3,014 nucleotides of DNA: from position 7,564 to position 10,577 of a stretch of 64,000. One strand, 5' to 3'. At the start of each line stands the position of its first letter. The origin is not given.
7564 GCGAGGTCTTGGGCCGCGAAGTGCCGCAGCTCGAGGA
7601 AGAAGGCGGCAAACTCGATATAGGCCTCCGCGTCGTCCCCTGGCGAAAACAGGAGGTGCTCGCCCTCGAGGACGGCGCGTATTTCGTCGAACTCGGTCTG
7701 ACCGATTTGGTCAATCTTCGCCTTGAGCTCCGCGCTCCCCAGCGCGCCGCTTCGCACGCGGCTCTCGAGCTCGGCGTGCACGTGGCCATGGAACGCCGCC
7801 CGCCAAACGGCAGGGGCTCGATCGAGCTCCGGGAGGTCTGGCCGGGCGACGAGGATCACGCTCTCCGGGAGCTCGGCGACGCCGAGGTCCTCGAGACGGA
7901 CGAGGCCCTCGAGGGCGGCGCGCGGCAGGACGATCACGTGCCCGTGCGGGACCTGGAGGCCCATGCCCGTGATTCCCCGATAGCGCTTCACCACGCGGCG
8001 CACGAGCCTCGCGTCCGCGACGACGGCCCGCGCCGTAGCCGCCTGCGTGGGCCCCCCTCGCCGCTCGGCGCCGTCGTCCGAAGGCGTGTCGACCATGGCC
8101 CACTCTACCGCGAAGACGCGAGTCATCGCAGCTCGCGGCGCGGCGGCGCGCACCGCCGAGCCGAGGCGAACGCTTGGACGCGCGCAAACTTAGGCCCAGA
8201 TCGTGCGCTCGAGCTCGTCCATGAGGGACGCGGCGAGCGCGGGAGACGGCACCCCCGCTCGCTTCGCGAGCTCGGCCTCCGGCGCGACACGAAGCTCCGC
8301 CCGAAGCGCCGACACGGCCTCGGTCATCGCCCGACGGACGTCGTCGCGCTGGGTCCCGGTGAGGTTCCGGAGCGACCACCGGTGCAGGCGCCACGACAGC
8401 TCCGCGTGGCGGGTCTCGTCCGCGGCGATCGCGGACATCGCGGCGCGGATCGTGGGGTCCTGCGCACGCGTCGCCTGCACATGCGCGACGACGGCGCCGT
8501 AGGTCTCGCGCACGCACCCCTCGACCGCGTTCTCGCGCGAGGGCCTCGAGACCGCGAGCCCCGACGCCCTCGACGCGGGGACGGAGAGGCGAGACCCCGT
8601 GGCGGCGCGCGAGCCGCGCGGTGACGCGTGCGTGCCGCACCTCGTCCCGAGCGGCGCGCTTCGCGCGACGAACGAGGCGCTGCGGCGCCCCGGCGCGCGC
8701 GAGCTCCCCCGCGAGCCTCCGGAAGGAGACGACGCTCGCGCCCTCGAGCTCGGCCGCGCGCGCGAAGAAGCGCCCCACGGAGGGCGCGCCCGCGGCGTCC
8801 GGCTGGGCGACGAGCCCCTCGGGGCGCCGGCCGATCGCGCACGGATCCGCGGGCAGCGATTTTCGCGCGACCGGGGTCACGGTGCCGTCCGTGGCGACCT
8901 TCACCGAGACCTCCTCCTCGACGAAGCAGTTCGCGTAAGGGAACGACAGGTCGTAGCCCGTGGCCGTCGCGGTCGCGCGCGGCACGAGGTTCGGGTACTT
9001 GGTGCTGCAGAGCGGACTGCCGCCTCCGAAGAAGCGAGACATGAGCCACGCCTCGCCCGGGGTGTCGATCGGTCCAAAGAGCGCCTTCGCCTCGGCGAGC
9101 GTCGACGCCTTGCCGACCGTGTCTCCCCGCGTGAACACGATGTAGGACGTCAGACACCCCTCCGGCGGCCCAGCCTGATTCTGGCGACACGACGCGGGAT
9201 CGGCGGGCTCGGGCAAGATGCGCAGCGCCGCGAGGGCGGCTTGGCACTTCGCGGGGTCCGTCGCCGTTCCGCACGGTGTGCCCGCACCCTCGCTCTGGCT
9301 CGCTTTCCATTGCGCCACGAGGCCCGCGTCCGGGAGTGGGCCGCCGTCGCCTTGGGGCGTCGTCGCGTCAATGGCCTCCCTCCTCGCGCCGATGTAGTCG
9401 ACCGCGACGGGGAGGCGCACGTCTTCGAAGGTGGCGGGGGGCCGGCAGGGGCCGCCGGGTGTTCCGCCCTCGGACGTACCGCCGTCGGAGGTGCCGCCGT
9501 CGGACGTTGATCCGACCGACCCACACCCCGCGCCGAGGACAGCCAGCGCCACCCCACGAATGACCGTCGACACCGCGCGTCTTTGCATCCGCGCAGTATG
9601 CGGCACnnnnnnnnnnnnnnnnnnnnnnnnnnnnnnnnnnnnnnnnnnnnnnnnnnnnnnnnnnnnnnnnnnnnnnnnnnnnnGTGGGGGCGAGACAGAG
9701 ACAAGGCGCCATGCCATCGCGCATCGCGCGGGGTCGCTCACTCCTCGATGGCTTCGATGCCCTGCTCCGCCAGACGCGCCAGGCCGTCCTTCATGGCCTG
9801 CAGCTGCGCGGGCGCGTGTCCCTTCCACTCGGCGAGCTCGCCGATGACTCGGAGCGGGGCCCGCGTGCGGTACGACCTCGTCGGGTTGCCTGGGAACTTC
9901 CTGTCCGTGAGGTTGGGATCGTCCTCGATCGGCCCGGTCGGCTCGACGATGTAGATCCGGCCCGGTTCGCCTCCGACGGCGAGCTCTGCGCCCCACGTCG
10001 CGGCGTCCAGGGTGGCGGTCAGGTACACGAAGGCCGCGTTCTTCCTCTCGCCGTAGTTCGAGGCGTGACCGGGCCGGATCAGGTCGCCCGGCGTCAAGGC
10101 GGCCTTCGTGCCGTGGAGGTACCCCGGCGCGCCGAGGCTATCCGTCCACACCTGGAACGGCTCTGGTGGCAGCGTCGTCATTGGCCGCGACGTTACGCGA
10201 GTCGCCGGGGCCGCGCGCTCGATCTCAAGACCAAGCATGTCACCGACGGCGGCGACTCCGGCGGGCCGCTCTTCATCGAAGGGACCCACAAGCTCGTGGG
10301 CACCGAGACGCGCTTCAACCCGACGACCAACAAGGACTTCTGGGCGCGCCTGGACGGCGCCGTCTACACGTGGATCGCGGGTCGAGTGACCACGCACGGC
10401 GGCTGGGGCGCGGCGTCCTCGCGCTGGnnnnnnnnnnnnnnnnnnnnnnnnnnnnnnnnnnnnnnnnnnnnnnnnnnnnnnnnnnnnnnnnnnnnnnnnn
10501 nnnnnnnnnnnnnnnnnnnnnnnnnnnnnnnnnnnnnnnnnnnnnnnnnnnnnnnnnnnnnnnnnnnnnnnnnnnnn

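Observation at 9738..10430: Rifampin ADP-ribosyltransferase (arr) abutting a truncated S1-protease pseudogene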

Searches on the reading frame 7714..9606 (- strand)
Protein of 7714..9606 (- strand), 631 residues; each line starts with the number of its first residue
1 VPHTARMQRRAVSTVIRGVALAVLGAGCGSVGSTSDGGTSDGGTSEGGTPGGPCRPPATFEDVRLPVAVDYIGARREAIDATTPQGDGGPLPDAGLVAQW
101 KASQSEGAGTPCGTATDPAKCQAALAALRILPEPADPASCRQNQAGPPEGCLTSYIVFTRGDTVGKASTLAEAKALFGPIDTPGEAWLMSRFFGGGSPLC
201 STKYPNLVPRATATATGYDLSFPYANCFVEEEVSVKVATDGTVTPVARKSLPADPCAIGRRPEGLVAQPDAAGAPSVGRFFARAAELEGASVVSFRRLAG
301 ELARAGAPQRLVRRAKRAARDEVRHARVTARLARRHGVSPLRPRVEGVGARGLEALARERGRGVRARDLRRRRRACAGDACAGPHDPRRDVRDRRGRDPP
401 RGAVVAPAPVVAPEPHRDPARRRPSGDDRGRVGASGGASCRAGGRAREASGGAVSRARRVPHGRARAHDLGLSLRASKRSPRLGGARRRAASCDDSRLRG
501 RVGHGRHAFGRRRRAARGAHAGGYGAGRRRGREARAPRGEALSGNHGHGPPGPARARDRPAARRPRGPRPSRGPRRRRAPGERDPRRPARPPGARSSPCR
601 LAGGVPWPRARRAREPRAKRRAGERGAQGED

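Call 10: search_protein_families(library=pfam, proteins=[window:7714-9606:-], max_evalue=0.1)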
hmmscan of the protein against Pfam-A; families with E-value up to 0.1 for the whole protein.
window:7714-9606:- (631 aa): 1 family
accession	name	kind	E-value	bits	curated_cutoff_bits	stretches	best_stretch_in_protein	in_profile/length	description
PF16610.10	dbPDZ_assoc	-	0.0078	16.9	30.7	0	81-121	24-64/81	Unstructured region between two PDZ domains on Dlg5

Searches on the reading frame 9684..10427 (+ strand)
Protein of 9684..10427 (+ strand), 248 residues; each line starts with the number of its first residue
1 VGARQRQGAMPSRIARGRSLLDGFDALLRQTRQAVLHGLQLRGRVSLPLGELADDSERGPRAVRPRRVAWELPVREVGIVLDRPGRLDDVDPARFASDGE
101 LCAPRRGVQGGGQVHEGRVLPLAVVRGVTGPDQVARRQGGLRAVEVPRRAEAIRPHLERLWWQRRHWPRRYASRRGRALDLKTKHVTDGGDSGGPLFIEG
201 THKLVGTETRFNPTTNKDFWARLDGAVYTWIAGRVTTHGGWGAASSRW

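Call 10: search_protein_families(library=pfam, proteins=[window:9684-10427:+], max_evalue=0.1)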
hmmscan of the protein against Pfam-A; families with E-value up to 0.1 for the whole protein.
window:9684-10427:+ (248 aa): 0 families
